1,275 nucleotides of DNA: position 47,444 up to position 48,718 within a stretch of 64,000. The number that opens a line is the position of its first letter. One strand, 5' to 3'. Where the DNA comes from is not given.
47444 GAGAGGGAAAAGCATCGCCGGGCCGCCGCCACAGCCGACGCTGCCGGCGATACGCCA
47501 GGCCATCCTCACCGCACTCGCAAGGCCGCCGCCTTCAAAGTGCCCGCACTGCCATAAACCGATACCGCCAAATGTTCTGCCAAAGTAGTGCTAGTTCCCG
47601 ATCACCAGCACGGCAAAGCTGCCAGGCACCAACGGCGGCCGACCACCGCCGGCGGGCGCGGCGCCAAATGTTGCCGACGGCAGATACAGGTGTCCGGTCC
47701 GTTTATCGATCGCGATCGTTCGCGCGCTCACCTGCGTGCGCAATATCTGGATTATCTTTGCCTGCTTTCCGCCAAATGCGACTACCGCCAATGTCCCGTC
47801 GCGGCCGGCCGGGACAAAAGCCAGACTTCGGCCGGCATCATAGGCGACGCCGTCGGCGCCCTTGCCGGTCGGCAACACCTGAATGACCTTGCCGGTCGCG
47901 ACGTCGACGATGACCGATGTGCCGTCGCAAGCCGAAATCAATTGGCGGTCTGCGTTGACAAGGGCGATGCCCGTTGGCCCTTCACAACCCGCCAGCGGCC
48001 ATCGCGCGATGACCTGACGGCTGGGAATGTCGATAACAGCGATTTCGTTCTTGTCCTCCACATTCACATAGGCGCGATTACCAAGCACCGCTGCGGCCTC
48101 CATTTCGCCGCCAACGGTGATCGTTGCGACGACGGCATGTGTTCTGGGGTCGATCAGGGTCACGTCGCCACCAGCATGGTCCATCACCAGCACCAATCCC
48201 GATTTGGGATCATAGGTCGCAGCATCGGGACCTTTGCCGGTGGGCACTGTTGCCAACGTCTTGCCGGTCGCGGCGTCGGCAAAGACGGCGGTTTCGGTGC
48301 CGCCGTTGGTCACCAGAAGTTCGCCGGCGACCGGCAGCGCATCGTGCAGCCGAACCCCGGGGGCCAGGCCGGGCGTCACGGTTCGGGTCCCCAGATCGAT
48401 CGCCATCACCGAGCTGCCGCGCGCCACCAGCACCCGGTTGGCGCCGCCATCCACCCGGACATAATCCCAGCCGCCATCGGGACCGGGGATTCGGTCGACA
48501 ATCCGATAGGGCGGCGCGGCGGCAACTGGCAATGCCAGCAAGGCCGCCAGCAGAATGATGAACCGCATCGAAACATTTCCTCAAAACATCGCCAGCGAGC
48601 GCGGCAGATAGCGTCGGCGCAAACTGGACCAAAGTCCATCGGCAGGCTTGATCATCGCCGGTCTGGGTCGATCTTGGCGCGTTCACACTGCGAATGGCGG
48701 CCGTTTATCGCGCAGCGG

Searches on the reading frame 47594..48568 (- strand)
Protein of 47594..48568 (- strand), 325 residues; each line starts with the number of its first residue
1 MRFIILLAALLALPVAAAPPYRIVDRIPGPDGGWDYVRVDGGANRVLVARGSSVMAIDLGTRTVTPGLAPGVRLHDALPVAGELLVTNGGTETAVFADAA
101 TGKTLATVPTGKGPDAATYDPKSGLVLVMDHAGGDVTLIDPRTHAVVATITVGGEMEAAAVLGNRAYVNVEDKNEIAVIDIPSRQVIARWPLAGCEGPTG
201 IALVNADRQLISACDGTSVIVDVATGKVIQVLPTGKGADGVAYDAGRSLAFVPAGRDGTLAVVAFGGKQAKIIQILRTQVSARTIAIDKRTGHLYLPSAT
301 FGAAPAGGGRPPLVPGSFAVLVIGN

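Call 52: search_protein_families(library=pfam, proteins=[window:47594-48568:-], max_evalue=0.001)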
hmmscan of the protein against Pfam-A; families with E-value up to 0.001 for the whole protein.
seq(325 aa): 2 families
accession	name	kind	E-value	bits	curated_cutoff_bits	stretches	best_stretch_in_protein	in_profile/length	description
PF21783.3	YNCE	-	1.8e-05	24.7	27.1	0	150-241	238-331/339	YNCE-like beta-propeller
PF13360.13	PQQ_2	-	0.00031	20.9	27.6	1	97-278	8-189/233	Outer membrane protein assembly factor BamB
